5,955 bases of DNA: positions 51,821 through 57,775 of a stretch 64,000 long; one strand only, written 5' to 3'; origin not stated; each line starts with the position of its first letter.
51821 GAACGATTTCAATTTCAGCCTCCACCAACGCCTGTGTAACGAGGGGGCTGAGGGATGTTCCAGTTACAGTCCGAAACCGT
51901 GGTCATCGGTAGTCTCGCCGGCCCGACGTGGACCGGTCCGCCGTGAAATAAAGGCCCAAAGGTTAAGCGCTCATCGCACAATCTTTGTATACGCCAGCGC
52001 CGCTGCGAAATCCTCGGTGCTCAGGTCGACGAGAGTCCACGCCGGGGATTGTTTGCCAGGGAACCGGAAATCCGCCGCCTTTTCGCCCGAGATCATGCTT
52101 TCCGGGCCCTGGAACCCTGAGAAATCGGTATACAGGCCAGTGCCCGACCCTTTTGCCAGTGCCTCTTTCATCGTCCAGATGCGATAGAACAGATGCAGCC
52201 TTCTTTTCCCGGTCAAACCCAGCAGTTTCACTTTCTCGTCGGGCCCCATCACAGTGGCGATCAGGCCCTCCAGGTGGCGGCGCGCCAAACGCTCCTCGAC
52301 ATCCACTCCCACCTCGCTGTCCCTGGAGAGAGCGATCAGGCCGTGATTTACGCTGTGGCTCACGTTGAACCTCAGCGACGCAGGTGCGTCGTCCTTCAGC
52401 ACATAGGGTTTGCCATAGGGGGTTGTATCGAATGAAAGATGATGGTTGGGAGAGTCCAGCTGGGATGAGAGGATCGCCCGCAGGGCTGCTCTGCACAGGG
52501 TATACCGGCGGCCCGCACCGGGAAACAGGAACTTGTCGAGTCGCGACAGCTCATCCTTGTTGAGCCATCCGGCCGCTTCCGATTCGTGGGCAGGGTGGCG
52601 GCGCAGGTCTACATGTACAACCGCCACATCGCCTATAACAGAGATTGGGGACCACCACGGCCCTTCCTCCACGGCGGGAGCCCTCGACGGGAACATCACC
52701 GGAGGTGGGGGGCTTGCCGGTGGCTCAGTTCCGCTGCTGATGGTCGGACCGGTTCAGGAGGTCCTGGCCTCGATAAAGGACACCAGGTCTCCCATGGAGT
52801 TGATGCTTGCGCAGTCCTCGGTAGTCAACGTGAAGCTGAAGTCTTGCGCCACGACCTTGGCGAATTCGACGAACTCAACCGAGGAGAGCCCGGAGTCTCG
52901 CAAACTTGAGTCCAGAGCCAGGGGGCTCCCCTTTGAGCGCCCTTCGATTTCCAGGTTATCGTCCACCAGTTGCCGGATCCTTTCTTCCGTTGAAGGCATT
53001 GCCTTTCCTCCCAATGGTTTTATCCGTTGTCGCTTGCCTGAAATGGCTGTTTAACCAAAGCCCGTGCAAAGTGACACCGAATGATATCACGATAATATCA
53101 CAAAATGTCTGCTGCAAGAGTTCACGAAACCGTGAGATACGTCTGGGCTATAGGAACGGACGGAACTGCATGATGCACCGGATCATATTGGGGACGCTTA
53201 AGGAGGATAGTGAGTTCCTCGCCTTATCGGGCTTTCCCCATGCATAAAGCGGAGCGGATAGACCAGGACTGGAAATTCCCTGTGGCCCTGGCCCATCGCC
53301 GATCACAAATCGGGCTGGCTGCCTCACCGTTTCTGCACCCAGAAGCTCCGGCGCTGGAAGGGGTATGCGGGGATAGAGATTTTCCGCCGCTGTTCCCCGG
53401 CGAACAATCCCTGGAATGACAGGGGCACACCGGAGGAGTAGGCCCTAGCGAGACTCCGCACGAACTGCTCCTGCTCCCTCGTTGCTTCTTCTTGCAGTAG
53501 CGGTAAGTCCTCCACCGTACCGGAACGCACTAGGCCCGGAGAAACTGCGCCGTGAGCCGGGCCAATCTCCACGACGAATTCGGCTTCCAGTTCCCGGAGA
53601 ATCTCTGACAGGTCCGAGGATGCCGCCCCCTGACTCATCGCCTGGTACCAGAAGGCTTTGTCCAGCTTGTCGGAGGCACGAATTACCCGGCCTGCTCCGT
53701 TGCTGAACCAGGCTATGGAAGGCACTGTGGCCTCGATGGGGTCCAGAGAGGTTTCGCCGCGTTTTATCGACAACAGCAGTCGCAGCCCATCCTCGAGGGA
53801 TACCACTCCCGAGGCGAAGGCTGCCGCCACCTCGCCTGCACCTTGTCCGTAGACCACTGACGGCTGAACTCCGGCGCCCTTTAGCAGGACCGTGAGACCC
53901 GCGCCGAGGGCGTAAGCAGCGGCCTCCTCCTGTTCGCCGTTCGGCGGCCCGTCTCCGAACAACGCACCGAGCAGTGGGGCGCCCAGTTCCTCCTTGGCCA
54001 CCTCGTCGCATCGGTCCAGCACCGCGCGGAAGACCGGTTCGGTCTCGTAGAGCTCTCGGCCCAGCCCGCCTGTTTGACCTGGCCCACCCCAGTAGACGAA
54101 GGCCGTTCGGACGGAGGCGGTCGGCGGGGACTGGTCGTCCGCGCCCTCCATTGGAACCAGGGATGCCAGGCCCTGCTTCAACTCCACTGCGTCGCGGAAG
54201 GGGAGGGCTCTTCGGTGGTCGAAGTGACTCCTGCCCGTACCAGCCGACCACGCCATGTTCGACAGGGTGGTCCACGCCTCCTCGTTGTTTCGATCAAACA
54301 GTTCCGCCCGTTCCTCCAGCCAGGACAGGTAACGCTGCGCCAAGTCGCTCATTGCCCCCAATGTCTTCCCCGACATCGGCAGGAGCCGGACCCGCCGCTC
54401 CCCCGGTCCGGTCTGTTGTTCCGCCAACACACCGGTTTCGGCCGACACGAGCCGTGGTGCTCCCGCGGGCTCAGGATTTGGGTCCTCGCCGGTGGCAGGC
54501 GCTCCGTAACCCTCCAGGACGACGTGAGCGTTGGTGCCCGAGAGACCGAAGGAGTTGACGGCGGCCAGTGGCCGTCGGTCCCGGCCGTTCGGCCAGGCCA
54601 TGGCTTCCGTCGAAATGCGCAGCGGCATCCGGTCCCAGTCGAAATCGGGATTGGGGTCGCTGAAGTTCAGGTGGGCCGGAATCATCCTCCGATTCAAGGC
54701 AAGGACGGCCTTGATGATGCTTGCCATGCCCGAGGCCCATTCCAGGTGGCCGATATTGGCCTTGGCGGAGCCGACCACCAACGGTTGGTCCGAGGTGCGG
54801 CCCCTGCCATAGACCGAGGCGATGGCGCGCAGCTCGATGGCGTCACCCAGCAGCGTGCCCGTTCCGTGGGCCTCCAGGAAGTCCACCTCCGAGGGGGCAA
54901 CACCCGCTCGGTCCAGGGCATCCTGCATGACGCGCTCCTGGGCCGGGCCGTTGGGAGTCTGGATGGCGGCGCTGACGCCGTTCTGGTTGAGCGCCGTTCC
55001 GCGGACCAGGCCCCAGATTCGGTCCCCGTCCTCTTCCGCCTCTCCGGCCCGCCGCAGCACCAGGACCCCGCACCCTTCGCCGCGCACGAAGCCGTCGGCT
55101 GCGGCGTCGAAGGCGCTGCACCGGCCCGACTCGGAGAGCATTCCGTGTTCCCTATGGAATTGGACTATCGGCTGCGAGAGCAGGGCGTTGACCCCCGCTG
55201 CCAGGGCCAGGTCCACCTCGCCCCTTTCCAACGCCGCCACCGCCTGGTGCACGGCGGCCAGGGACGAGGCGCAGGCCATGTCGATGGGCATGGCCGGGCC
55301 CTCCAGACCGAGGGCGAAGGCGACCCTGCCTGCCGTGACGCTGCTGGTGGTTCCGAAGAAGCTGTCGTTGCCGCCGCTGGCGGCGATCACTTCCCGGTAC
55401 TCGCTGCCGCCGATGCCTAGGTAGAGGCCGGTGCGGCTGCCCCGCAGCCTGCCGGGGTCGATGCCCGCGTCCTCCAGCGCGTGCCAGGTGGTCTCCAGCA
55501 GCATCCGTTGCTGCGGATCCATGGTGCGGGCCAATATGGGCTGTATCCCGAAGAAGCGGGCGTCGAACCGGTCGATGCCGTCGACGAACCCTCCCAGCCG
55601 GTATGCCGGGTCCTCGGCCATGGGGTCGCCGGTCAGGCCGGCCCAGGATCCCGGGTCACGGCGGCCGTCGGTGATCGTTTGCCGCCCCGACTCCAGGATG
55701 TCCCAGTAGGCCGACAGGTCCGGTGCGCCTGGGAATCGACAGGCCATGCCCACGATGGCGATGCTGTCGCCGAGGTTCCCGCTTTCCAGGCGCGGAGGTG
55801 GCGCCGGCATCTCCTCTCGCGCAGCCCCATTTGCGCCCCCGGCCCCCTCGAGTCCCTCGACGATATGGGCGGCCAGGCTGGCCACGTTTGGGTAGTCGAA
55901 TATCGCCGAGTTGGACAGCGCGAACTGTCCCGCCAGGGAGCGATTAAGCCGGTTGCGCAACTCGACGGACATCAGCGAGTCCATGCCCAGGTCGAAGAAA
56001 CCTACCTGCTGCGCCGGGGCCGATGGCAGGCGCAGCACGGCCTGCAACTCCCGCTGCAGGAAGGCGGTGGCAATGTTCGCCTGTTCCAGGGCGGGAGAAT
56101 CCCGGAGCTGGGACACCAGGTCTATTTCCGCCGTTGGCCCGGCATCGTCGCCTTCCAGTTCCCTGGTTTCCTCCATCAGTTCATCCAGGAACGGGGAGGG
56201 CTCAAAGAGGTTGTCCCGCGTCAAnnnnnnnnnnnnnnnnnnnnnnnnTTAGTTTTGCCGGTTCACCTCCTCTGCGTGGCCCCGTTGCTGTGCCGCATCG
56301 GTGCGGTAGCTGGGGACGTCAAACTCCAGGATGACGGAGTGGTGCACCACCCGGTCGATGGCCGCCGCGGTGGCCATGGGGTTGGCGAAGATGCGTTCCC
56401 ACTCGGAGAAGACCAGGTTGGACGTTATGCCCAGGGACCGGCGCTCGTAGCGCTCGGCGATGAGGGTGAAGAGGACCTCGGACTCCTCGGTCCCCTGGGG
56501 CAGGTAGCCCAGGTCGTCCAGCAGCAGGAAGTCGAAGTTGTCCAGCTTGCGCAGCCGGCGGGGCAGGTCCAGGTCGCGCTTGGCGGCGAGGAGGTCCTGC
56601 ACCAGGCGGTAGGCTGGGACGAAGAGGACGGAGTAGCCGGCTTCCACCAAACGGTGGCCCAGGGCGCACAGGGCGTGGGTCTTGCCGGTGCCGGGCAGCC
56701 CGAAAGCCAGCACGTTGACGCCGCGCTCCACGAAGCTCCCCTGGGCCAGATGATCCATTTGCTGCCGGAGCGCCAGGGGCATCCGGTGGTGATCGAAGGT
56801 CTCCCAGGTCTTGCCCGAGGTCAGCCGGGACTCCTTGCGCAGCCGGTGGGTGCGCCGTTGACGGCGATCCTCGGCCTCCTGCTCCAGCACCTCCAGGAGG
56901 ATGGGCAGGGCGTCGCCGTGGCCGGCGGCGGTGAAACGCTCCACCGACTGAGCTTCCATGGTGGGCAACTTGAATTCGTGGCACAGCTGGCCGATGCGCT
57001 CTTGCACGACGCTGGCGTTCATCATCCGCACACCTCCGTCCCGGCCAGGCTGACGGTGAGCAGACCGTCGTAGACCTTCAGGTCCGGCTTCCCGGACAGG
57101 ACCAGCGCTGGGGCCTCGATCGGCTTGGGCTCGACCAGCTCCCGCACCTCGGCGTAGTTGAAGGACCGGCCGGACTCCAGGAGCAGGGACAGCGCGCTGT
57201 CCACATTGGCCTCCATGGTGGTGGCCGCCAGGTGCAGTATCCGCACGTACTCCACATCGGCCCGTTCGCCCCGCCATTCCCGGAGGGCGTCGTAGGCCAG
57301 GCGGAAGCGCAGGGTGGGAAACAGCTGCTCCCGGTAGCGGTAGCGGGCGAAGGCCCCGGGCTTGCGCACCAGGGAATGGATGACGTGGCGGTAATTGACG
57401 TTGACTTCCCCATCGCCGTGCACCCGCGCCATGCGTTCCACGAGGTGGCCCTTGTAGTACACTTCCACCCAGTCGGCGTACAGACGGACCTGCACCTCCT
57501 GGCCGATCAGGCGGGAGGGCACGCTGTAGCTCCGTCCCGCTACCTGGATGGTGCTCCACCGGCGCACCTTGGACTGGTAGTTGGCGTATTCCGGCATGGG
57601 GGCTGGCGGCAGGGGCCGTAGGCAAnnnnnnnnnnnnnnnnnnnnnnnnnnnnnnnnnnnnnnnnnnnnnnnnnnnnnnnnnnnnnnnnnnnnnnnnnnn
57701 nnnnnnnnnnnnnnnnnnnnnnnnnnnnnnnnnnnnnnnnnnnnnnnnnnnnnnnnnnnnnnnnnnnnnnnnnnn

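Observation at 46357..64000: A lipid-type PKS locus (cMT-containing fully reducing module, KS-AT0, ACP, PPTase, hydrolase, MMPL) that appears to be decaying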

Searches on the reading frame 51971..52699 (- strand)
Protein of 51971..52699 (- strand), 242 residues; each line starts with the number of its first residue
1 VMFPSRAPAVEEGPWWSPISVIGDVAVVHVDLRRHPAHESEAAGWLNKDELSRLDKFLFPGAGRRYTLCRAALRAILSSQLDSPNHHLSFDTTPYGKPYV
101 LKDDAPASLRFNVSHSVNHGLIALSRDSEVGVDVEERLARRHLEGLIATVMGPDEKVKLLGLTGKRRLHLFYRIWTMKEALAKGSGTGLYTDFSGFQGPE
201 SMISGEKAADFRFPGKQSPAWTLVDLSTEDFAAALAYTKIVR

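Call 3: search_protein_families(library=pfam, proteins=[window:51971-52699:-], max_evalue=0.001)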
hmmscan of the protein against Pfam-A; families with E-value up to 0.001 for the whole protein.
window:51971-52699:- (242 aa): 2 families
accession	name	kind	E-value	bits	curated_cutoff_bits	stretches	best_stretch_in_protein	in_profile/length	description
PF01648.25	ACPS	-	3.1e-14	53.4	25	1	130-235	2-110/111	4'-phosphopantetheinyl transferase superfamily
PF22624.1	AASDHPPT_N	-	1.1e-08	35.6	27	1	42-123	13-96/100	4'-phosphopantetheinyl transferase, N-terminal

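Call 62: search_protein_families(library=ncbifam, proteins=[window:51971-52699:-], max_evalue=0.00001)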
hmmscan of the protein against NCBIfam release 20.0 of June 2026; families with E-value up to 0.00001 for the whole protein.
window:51971-52699:- (242 aa): 3 families
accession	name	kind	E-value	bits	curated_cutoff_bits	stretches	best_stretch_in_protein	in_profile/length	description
NF042922.1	4PPT_HetI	equivalog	1.3e-28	99.9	370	1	24-236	18-223/235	4'-phosphopantetheinyl transferase HetI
NF007676.0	PRK10351.1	equivalog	1.5e-14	54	174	1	72-188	36-146/195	4'-phosphopantetheinyl transferase AcpT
NF047349.1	4PPT_AusB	equivalog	1.2e-07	31.4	225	1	86-196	61-159/205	aureusimine biosynthesis 4'-phosphopantetheinyl transferase AusB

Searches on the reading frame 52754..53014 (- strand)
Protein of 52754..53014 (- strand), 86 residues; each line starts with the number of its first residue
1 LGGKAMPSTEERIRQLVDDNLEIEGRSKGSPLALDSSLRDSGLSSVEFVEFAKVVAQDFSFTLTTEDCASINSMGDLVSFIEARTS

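Call 3: search_protein_families(library=pfam, proteins=[window:52754-53014:-], max_evalue=0.001)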
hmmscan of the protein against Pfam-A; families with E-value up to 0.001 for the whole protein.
window:52754-53014:- (86 aa): 1 family
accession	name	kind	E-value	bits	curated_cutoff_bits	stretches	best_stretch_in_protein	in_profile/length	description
PF00550.31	PP-binding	-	2e-06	28.4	20.8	1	11-81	1-67/67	Phosphopantetheine attachment site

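Call 62: search_protein_families(library=ncbifam, proteins=[window:52754-53014:-], max_evalue=0.00001)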
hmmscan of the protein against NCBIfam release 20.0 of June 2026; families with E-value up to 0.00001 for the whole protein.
window:52754-53014:- (86 aa): 1 family
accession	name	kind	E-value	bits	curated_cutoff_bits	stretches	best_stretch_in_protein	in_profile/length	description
NF002150.0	PRK00982.1-4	subfamily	6.7e-06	26.3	66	1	12-85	9-79/80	acyl carrier protein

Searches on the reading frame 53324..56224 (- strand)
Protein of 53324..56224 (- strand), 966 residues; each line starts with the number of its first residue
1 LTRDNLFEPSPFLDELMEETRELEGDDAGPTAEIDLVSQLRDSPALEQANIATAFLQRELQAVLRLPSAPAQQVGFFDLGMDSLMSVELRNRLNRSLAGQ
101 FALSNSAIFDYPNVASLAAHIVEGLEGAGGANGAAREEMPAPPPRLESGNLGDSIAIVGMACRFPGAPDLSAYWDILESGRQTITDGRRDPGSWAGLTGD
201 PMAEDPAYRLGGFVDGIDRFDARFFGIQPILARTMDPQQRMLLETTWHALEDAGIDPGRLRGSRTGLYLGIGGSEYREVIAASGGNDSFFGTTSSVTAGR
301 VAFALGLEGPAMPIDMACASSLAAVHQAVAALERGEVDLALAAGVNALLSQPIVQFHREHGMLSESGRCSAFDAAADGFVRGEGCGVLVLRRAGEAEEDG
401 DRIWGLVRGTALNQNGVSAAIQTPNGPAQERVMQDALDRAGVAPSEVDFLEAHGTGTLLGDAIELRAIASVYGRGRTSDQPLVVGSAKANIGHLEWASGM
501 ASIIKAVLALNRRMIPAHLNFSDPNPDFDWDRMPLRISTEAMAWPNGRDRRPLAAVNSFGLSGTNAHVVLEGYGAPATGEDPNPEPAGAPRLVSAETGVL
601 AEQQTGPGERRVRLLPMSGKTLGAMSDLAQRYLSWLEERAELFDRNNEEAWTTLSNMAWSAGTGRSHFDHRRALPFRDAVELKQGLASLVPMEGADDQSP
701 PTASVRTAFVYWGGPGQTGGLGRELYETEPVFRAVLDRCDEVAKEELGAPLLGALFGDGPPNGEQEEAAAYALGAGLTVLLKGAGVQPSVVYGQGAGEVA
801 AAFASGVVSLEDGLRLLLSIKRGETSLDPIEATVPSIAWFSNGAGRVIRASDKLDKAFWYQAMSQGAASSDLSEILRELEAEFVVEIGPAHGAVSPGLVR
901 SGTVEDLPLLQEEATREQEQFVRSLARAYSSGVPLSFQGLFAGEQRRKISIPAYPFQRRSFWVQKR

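Call 3: search_protein_families(library=pfam, proteins=[window:53324-56224:-], max_evalue=0.001)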
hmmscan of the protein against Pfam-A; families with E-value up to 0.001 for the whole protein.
window:53324-56224:- (966 aa): 7 families
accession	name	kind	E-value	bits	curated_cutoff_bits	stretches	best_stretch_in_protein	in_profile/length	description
PF00109.32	ketoacyl-synt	-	9e-77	258.5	20.8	1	154-395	3-251/252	Beta-ketoacyl synthase, N-terminal domain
PF02801.28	Ketoacyl-synt_C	-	7.1e-39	132.9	20.8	1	406-521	3-118/119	Beta-ketoacyl synthase, C-terminal domain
PF16197.11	KAsynt_C_assoc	-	1.4e-14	54.9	33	1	524-641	1-89/111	Ketoacyl-synthetase C-terminal extension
PF00698.26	Acyl_transf_1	-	2.6e-14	53.9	32.7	1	709-821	2-117/319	Acyl transferase domain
PF00550.31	PP-binding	-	8.4e-12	45.6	20.8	1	56-121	3-67/67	Phosphopantetheine attachment site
PF22621.2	CurL-like_PKS_C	-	1.4e-09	38.3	27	1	614-685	2-63/64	CurL-like, PKS C-terminal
PF00108.29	Thiolase_N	-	1.5e-06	28.2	26.4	1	297-355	62-122/260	Thiolase, N-terminal domain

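Call 24: find_related_loci(query=window:53324-56224:-, collection=genome_contigs, flank=10000)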
Query window:53324-56224:- (966 aa) in genome_contigs; peptide patterns used: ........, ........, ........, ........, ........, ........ (x = any residue, [..] = any of these).
205 stretches matched a pattern; 160 encode a relative of the query (tblastn E <= 1e-3); the best 80 are kept; 80 distinct loci.
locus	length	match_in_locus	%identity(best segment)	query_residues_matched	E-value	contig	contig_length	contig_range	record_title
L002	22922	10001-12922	55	7-965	0e+0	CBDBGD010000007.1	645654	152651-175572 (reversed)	MAG: Dehalococcoidia bacterium isolate 071da621-6304-4d5e-9b44-e96b0957c40d genome assembly, contig: contig_7, whole gen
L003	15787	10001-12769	57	38-963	0e+0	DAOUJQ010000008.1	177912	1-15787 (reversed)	MAG TPA_asm: Dehalococcoidia bacterium isolate S34_275 k113_82292, whole genome shotgun sequence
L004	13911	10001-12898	51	35-963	0e+0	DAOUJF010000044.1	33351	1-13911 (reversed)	MAG TPA_asm: Dehalococcoidia bacterium isolate S32_247 k113_1660880, whole genome shotgun sequence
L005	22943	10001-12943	51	8-963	0e+0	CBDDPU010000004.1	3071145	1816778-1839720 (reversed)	MAG: Dehalococcoidia bacterium isolate f7799225-1c54-49ab-8ee4-b01798a0f060 genome assembly, contig: contig_4, whole gen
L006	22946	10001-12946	49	11-963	0e+0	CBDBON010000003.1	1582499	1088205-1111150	MAG: Dehalococcoidia bacterium isolate 9921cebc-1ecd-45eb-8f87-5c4807b2865b genome assembly, contig: contig_3, whole gen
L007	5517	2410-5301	50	35-963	0e+0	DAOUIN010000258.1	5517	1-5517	MAG TPA_asm: Dehalococcoidia bacterium isolate S25_171 k133_42051, whole genome shotgun sequence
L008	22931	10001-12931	51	11-962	0e+0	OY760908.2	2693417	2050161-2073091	MAG: Dehalococcoidia bacterium isolate 99511b8e-fdeb-40b8-a9fc-769d5cc020c2 genome assembly, chromosome: 1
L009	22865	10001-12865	51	36-963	0e+0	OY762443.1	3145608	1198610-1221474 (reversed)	MAG: Dehalococcoidia bacterium isolate e17dd254-e2e4-46ca-aa76-34ed56c1cae1 genome assembly, chromosome: 1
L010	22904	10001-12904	49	11-963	0e+0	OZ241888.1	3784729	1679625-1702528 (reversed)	MAG: Dehalococcoidia bacterium isolate 46affbec-5afd-4908-a2aa-6a71a6f589da genome assembly, chromosome: 1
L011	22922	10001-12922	48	7-964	0e+0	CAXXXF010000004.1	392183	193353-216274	MAG: Candidatus Latescibacterota bacterium isolate cdc6522c-bbe9-4fa3-a52d-301d393956c9 genome assembly, contig: contig_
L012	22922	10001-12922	47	4-963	0e+0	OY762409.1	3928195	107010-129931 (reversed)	MAG: Dehalococcoidia bacterium isolate 38c4f93b-5868-4cd3-8e0a-f10fb6dda0e3 genome assembly, chromosome: 1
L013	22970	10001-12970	47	9-963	0e+0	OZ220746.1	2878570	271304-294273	MAG: Rhodothermales bacterium isolate 9cc831bd-bc70-4893-94b0-cd5ea3f684b8 genome assembly, chromosome: 1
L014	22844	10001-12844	51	11-966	0e+0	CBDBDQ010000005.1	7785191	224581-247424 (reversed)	MAG: Spirochaetia bacterium isolate f652f7ba-8847-4161-9e61-b7674eda2487 genome assembly, contig: contig_5, whole genome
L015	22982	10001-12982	47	11-963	0e+0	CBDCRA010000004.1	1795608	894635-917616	MAG: Candidatus Multivorans sp. isolate d7452e89-af48-44c7-9597-5a6bccd24eaa genome assembly, contig: contig_4, whole ge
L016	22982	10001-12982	47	11-963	0e+0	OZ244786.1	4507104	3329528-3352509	MAG: Candidatus Multivorans sp. isolate 506956bb-d3ba-4b36-a8b3-9439da49a84d genome assembly, chromosome: 1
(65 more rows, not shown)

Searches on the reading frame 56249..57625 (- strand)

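Call 3: search_protein_families(library=pfam, proteins=[window:56249-57625:-], max_evalue=0.001)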
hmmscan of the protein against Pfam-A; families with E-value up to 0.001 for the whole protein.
window:56249-57625:- (458 aa): 2 families
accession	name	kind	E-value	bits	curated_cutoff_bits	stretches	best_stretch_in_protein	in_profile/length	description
PF01695.23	IstB_IS21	-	5.9e-49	167.2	24.1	1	215-443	3-233/238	IstB-like ATP binding protein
PF00308.24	Bac_DnaA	-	2.2e-06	28.4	23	1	305-394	37-128/162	Bacterial DnaA ATPAse domain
